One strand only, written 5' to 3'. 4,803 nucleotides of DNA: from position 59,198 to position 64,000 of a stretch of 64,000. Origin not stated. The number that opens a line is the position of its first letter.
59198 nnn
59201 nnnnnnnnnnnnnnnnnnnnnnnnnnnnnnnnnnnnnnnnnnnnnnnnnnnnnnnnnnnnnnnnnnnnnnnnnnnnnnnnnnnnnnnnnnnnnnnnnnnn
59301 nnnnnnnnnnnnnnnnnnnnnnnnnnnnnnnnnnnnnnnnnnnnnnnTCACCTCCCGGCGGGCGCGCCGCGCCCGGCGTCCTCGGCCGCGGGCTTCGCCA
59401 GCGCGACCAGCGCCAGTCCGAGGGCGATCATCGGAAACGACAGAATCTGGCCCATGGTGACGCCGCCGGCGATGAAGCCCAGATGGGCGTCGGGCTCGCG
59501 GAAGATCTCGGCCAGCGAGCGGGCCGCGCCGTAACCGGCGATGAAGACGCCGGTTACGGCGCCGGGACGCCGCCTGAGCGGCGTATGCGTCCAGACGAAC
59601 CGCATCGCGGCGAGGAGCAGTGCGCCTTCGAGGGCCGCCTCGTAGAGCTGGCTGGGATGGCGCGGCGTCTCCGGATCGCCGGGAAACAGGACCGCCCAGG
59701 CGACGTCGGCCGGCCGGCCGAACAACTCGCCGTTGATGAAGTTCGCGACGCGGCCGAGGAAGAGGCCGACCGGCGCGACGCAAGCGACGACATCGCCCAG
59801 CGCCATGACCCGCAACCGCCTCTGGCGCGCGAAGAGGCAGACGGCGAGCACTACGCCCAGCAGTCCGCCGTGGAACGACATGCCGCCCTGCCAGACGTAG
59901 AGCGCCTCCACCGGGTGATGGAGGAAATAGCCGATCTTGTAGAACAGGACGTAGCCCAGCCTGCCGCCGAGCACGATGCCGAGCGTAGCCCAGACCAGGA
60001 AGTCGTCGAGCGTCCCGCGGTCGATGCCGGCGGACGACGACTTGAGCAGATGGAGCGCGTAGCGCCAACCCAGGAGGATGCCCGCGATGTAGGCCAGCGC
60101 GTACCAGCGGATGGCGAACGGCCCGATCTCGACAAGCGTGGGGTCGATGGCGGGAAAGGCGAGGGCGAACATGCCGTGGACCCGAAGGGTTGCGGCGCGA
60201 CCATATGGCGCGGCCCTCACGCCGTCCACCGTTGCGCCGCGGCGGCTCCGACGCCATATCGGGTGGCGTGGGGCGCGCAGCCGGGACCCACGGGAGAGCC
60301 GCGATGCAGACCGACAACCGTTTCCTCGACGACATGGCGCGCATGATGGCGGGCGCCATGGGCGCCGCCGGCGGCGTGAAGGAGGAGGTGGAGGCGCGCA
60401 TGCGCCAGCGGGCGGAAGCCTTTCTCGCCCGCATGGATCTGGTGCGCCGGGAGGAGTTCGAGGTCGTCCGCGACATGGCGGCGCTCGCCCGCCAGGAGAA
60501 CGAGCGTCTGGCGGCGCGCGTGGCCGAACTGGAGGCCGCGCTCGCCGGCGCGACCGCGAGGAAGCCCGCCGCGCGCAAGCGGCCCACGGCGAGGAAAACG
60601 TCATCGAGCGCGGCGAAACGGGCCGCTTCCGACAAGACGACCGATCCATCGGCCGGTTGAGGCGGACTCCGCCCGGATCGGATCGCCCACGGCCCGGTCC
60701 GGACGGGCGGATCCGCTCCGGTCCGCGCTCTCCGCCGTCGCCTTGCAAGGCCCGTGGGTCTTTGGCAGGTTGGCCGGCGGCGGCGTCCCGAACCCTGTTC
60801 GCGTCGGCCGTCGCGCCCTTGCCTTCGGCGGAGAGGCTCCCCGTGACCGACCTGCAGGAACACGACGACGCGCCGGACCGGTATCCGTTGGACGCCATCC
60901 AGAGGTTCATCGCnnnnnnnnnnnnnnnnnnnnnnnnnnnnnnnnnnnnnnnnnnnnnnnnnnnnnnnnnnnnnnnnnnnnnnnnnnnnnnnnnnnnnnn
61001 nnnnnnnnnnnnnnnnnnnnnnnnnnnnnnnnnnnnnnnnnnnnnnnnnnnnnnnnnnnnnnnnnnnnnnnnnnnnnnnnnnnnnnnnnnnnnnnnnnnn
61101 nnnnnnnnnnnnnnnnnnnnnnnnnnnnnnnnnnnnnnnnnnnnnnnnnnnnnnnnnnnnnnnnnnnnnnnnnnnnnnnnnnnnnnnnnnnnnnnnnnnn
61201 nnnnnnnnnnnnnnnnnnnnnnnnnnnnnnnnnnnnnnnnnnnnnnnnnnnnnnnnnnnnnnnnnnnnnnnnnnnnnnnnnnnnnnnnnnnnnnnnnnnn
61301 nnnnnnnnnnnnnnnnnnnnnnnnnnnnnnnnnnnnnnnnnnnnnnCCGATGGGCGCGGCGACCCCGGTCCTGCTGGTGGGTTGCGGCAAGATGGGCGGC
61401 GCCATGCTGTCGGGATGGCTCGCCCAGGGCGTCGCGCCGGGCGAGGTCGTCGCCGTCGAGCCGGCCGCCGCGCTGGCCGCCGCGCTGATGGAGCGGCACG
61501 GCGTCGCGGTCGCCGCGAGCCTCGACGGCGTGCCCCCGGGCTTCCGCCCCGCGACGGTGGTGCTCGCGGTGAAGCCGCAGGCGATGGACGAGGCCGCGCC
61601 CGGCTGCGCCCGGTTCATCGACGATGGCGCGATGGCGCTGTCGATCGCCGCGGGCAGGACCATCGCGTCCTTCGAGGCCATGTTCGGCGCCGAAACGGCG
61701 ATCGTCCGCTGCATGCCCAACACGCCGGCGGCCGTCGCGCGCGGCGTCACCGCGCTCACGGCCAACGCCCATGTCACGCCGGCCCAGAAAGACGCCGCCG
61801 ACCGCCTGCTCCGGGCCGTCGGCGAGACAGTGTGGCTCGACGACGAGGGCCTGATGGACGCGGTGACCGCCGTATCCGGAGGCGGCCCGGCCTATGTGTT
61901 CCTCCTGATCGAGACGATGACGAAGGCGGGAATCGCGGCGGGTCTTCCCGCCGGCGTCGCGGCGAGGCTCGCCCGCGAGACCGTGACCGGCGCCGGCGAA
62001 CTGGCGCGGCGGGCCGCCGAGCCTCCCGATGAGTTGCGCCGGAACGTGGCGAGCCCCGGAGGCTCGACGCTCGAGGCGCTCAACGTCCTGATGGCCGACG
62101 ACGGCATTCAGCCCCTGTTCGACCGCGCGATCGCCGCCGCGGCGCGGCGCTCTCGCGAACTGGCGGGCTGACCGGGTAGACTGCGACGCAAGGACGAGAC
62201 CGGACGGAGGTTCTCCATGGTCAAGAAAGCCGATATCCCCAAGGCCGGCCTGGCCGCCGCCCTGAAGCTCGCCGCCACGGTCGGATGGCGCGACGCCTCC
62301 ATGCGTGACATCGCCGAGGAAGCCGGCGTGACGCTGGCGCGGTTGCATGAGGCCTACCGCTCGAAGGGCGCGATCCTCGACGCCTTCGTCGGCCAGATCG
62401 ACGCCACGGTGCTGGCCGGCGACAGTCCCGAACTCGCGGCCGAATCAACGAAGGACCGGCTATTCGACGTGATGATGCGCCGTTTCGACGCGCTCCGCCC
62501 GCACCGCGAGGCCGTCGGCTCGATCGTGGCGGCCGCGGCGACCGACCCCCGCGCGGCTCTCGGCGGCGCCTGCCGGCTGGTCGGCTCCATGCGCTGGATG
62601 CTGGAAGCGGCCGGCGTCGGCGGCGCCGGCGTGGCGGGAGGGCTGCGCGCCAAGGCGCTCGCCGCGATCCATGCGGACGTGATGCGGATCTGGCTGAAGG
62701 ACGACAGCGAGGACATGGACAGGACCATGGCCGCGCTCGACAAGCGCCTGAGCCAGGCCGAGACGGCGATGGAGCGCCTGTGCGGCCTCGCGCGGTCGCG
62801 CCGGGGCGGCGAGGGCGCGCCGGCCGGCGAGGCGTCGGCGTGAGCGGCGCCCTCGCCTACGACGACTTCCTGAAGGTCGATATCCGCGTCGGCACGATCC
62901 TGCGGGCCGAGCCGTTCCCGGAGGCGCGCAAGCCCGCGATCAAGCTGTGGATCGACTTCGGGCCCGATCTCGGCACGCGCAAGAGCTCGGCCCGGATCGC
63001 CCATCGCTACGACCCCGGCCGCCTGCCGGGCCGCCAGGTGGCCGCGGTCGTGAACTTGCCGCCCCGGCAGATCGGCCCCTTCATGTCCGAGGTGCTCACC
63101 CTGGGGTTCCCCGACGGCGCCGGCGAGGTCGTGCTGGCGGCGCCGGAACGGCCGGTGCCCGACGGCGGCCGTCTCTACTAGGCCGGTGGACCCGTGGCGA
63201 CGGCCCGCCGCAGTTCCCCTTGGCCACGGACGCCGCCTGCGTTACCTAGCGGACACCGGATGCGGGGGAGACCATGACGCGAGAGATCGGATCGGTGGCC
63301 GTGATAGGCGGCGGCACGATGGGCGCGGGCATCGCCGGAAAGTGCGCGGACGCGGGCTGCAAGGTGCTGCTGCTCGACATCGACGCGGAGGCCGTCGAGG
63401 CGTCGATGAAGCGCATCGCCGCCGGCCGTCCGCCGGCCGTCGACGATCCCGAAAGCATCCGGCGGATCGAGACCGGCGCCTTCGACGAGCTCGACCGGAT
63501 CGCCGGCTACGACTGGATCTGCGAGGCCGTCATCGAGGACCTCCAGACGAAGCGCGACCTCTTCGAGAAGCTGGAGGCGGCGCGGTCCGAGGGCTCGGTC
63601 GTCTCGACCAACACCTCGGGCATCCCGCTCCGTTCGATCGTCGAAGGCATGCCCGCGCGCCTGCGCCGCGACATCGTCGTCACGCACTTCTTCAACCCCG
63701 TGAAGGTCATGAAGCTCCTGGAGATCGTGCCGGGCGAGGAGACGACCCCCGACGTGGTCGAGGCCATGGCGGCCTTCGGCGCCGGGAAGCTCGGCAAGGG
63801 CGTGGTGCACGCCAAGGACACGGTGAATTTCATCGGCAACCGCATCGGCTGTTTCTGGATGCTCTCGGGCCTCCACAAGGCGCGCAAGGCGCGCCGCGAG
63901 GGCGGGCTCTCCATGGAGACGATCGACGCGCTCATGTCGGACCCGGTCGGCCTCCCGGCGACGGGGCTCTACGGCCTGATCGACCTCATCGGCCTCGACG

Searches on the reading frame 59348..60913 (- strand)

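Call 75: search_protein_families(library=ncbifam, proteins=[window:59348-60913:-], max_evalue=0.00001)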
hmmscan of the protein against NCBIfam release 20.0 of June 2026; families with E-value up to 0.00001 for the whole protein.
window:59348-60913:- (521 aa): 6 families
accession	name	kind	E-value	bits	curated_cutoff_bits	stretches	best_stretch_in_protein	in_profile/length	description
TIGR00544.1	lgt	equivalog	1.7e-66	224.4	118.9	1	252-508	6-271/280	prolipoprotein diacylglyceryl transferase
NF000775.0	PRK00052.2-5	equivalog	3.7e-39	134.7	428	1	267-507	21-278/288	prolipoprotein diacylglyceryl transferase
NF000784.0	PRK00052.4-5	subfamily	1.7e-30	106.2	409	1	256-396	1-138/298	prolipoprotein diacylglyceryl transferase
NF000779.0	PRK00052.3-5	equivalog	6.3e-23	81.9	405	1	253-434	3-171/257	prolipoprotein diacylglyceryl transferase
NF000778.0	PRK00052.3-4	equivalog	5.5e-18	65.5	334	1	259-505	4-243/252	prolipoprotein diacylglyceryl transferase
NF009611.0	PRK13108.1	equivalog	8.5e-11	41.5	636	1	260-408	15-164/476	prolipoprotein diacylglyceryl transferase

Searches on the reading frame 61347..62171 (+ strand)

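Call 75: search_protein_families(library=ncbifam, proteins=[window:61347-62171:+], max_evalue=0.00001)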
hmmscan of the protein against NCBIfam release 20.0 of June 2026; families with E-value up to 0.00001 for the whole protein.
window:61347-62171:+ (274 aa): 5 families
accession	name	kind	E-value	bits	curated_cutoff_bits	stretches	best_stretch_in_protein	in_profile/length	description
TIGR00112.1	proC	equivalog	9.4e-70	235.2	196.75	1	9-272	2-263/263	pyrroline-5-carboxylate reductase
NF005813.0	PRK07679.1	exception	5.9e-40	137.4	404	1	8-272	6-268/279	pyrroline-5-carboxylate reductase ProI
NF008839.0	PRK11880.2-4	equivalog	8.7e-33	113.8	288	1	10-271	6-251/252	pyrroline-5-carboxylate reductase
NF005814.0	PRK07680.1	equivalog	9.3e-17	61.1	278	1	10-264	5-255/275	late competence protein ComER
NF005063.0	PRK06476.1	equivalog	8.2e-12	45.2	254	1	10-265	5-249/258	pyrroline-5-carboxylate reductase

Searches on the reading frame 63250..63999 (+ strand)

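Call 75: search_protein_families(library=ncbifam, proteins=[window:63250-63999:+], max_evalue=0.00001)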
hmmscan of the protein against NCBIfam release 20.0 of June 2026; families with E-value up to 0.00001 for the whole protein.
window:63250-63999:+ (250 aa): 20 families
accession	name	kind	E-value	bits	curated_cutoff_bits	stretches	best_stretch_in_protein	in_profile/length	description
NF052272.1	Staph_FadB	exception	4e-48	164.2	999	1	13-250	3-243/752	3-hydroxyacyl-CoA dehydrogenase/crotonase FadB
NF006124.0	PRK08268.1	subfamily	2.9e-45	155.2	508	1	8-250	2-242/507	3-hydroxyacyl-CoA dehydrogenase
NF005875.0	PRK07819.1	subfamily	4.3e-37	128.1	319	1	10-250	2-242/287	3-hydroxybutyryl-CoA dehydrogenase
TIGR02279.1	PaaC-3OHAcCoADH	equivalog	1.6e-36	126.2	669.4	1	14-250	6-240/503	3-hydroxyacyl-CoA dehydrogenase PaaH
NF004474.0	PRK05808.1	subfamily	7.3e-36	123.9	408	1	13-250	3-238/283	3-hydroxybutyryl-CoA dehydrogenase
NF008727.0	PRK11730.1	equivalog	3.8e-31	108.2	870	1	10-250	310-547/717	fatty acid oxidation complex subunit alpha FadB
NF005715.0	PRK07530.1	equivalog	1.5e-29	103.3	420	1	12-250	3-239/292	3-hydroxybutyryl-CoA dehydrogenase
NF004699.0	PRK06035.1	equivalog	2.6e-29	102.3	500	1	12-250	2-241/294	3-hydroxyacyl-CoA dehydrogenase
NF006722.0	PRK09260.1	equivalog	2.5e-27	95.8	429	1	15-250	4-238/289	3-hydroxyacyl-CoA dehydrogenase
TIGR02441.1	fa_ox_alpha_mit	equivalog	2.6e-26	91.9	964.65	1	10-250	332-568/737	fatty acid oxidation complex subunit alpha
NF008363.0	PRK11154.1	equivalog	3e-26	91.8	869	1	7-250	303-543/708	fatty acid oxidation complex subunit alpha FadJ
NF042925.1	FHMPC_DH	equivalog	1e-25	90.7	500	1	16-250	3-237/304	5-formyl-3-hydroxy-2-methylpyridine 4-carboxylate 5-dehydrogenase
TIGR02437.1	FadB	equivalog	1.6e-25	89.6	933.55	1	11-250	311-547/714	fatty acid oxidation complex subunit alpha FadB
TIGR02440.1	FadJ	equivalog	1.3e-21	76.6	968.45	1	7-250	298-538/699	fatty acid oxidation complex subunit alpha FadJ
NF004783.0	PRK06129.1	equivalog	1.8e-21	76.9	347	1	14-235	3-225/315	3-hydroxyacyl-CoA dehydrogenase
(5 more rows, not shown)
